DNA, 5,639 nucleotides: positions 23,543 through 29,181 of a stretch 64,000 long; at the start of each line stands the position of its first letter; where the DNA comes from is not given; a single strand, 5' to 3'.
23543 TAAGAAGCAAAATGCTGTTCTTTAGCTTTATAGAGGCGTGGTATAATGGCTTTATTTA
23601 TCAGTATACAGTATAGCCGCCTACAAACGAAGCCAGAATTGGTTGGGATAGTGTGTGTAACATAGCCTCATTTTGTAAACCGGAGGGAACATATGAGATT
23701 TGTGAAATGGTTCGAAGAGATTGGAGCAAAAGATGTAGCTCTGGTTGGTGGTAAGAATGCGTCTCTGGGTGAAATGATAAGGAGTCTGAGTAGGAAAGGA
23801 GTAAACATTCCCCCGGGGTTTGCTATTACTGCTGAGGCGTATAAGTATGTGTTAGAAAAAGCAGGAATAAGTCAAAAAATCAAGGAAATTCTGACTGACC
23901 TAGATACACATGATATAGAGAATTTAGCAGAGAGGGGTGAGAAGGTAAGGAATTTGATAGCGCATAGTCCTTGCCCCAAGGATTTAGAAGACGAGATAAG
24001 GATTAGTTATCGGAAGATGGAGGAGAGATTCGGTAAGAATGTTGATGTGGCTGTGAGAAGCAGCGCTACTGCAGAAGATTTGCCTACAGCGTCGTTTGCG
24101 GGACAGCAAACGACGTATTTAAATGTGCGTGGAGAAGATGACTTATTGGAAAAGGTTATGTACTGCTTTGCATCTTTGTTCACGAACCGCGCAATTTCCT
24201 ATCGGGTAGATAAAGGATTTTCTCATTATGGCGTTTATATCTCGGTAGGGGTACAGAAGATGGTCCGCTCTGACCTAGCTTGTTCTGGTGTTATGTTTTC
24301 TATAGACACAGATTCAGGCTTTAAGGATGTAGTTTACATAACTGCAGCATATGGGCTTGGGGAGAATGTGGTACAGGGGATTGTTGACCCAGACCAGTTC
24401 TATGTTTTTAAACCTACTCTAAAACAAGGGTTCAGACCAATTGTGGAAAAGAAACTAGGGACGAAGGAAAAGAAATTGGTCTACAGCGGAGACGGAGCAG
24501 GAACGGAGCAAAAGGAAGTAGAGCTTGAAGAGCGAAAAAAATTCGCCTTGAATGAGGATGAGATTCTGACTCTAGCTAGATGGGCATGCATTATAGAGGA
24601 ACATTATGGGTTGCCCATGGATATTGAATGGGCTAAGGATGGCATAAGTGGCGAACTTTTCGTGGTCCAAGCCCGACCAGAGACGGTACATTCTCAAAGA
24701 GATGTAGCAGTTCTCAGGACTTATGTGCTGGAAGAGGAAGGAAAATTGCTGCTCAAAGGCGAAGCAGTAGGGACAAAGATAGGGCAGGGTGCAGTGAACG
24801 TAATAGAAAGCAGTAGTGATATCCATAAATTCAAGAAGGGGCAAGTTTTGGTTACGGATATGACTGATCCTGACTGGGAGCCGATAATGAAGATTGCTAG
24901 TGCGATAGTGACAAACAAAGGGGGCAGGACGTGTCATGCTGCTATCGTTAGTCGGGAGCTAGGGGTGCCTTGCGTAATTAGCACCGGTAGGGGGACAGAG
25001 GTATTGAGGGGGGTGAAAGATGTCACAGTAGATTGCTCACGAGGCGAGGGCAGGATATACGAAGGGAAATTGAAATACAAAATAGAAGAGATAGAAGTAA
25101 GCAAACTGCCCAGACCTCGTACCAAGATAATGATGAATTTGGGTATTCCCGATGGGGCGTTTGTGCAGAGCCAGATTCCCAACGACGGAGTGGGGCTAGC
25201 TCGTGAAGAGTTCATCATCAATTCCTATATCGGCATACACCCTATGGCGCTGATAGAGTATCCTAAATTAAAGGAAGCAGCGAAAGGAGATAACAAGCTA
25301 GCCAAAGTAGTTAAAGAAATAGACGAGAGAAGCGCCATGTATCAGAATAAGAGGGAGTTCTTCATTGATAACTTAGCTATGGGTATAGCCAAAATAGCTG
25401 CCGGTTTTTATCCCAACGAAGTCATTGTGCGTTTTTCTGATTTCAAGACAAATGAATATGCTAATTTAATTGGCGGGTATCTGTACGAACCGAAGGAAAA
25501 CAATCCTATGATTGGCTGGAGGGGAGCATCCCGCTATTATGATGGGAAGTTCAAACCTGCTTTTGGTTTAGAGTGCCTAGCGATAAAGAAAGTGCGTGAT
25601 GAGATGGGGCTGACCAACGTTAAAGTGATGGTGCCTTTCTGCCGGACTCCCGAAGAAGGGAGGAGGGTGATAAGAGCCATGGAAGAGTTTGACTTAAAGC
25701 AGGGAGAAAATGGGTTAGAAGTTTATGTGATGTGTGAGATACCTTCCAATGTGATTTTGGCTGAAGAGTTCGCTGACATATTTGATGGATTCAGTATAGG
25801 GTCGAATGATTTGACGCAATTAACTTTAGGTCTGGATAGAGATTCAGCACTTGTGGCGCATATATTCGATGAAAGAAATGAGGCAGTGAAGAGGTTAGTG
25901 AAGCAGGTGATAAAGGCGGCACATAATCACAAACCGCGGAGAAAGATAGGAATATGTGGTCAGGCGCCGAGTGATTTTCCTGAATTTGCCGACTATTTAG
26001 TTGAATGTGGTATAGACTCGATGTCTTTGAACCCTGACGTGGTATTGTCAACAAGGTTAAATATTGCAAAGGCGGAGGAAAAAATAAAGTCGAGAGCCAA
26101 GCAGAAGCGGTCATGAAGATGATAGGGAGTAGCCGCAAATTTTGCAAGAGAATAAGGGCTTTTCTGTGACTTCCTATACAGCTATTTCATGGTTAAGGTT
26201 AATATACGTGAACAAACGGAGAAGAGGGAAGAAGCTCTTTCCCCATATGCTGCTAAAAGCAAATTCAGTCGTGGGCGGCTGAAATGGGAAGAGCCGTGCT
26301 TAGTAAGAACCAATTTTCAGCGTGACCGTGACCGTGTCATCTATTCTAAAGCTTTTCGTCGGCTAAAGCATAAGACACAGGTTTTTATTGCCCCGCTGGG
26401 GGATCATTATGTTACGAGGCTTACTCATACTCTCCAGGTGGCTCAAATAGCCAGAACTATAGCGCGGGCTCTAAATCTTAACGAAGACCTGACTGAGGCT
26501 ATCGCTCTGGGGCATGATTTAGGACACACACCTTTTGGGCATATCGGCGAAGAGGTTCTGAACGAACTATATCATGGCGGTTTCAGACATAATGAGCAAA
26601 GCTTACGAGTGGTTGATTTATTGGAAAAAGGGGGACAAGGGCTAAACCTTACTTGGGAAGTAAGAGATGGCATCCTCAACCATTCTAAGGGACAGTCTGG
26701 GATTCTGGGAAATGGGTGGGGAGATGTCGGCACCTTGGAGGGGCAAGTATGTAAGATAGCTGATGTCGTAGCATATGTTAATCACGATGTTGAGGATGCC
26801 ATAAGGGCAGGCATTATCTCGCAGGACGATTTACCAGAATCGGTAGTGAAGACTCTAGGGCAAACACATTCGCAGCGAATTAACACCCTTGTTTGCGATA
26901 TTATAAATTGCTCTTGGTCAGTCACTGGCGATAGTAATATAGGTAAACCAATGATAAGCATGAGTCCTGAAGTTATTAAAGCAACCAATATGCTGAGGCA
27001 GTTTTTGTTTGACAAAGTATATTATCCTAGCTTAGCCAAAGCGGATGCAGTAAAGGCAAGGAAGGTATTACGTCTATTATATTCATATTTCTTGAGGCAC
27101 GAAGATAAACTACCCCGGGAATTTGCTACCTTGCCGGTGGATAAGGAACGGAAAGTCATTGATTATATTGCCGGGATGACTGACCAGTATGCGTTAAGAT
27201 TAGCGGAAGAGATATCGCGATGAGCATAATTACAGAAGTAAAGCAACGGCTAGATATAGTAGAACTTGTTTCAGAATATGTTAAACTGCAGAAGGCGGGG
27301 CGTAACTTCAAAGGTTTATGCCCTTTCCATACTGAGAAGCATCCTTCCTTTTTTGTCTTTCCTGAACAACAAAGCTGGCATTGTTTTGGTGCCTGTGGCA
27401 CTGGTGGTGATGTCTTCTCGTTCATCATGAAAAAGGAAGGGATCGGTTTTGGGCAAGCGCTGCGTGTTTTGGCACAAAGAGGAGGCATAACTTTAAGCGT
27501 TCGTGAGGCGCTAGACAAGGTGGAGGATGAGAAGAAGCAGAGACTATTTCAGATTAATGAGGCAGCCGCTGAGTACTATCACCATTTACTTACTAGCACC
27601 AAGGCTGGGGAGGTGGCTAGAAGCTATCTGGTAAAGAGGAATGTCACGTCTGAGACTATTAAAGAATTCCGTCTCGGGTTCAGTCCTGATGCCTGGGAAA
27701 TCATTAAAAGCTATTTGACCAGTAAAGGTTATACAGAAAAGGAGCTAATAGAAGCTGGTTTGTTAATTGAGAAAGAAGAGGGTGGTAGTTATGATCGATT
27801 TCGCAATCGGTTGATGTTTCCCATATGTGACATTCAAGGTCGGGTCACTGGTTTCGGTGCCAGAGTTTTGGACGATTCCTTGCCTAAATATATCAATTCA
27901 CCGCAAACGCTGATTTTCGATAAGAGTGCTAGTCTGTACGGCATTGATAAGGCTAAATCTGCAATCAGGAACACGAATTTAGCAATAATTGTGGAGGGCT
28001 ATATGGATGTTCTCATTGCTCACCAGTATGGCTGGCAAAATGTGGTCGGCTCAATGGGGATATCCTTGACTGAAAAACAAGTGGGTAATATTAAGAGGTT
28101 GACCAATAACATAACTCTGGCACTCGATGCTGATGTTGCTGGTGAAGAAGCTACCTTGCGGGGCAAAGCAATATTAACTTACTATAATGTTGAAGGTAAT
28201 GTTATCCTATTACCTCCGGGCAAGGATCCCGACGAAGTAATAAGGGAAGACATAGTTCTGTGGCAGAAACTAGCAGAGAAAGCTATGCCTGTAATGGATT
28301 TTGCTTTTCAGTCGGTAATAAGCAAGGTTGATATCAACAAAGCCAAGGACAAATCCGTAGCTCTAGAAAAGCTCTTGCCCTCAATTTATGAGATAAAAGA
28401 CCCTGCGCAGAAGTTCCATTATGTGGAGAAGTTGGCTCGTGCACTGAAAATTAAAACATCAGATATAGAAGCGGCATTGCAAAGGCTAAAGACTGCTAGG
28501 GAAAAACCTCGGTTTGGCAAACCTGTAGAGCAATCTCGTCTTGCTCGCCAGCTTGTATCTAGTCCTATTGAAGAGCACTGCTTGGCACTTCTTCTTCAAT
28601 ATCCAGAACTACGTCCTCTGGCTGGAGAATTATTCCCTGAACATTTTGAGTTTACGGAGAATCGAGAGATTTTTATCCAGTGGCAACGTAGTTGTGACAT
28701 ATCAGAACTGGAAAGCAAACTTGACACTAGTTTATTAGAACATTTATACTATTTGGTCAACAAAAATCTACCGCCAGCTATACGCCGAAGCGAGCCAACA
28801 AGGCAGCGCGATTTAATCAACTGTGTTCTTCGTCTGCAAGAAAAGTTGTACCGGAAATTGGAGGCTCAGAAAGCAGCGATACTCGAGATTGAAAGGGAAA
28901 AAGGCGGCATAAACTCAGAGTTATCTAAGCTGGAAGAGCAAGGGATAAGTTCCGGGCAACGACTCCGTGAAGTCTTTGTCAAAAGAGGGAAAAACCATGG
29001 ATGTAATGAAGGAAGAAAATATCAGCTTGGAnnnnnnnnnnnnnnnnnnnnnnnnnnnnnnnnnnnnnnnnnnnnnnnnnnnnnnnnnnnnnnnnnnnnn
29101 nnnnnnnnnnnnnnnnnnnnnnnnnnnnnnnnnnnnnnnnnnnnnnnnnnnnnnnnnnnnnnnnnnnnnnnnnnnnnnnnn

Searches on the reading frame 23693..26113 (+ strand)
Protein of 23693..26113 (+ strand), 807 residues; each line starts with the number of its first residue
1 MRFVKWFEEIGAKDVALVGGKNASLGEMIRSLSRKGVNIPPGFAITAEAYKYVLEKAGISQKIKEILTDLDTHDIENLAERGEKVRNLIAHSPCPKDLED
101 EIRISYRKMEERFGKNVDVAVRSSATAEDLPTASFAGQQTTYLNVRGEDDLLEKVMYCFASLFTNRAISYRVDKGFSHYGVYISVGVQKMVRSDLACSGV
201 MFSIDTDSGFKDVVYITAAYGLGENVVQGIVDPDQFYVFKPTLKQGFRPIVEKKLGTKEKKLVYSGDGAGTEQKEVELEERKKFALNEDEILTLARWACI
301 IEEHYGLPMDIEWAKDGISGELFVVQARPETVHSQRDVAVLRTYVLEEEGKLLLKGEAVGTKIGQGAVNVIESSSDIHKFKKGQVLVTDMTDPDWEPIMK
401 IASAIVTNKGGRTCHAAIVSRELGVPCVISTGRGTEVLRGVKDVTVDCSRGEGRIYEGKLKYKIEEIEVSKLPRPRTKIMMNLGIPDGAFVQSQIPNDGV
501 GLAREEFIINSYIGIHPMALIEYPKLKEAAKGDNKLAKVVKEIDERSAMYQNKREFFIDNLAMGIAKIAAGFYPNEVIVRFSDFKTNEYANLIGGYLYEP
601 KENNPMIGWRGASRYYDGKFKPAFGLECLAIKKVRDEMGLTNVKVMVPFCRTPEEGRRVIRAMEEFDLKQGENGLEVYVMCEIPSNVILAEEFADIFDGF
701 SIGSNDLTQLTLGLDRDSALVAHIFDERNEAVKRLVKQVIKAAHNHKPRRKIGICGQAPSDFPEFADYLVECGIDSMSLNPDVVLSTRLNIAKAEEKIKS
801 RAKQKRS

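Call 19: search_protein_families(library=pfam, proteins=[window:23693-26113:+], max_evalue=0.00001)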
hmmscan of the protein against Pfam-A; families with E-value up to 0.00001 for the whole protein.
window:23693-26113:+ (807 aa): 3 families
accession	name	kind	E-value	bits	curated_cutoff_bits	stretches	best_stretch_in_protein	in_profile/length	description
PF01326.24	PPDK_N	-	1.3e-124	416.2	27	1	16-338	2-317/328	Pyruvate phosphate dikinase, AMP/ATP-binding domain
PF02896.24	PEP-utilizers_C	-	1.1e-60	205.8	22.8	1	474-795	17-292/293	PEP-utilising enzyme, PEP-binding domain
PF00391.29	PEP-utilizers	-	3.5e-24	84.6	23.1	1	380-451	1-72/72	PEP-utilising enzyme, mobile domain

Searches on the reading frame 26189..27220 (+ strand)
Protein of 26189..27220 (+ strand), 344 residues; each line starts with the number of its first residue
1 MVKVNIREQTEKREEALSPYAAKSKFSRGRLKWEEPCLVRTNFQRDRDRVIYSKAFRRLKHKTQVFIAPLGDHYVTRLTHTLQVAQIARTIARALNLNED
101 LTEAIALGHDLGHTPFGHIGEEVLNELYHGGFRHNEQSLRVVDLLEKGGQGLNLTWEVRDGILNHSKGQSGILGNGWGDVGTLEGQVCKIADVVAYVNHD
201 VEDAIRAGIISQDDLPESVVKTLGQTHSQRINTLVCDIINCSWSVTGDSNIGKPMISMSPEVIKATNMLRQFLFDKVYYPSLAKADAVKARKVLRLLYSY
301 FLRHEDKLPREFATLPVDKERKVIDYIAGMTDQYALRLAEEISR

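Call 19: search_protein_families(library=pfam, proteins=[window:26189-27220:+], max_evalue=0.00001)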
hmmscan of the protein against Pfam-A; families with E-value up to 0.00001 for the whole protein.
window:26189-27220:+ (344 aa): 2 families
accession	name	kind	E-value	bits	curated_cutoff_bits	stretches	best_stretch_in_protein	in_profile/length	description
PF13286.11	HD_assoc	-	1.5e-21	77.2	22.2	1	256-340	1-90/91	Phosphohydrolase-associated domain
PF01966.28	HD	-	1.7e-15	57.8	22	1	77-195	1-114/116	HD domain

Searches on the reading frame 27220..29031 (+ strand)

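Call 19: search_protein_families(library=pfam, proteins=[window:27220-29031:+], max_evalue=0.00001)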
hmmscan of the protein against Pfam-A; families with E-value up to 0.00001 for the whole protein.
window:27220-29031:+ (604 aa): 6 families
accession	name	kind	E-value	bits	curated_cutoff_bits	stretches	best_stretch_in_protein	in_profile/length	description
PF08275.17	DNAG_N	-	2.4e-42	144.5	26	1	119-246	1-128/128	DNA primase catalytic core, N-terminal domain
PF01807.25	Zn_ribbon_DnaG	-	5.5e-32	109.9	24.9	1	3-95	5-96/98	CHC2 zinc finger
PF13155.12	Toprim_2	-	6e-19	68.6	22.1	1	256-341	1-88/88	Toprim-like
PF13662.12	Toprim_4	-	3.1e-15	56.6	25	1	254-317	2-72/85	Toprim domain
PF01751.28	Toprim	-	8.8e-10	39.1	23.1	1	256-315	3-76/96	Toprim domain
PF10410.14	DnaB_bind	-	1.8e-08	35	20.6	1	359-411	1-53/56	DnaB-helicase binding domain of primase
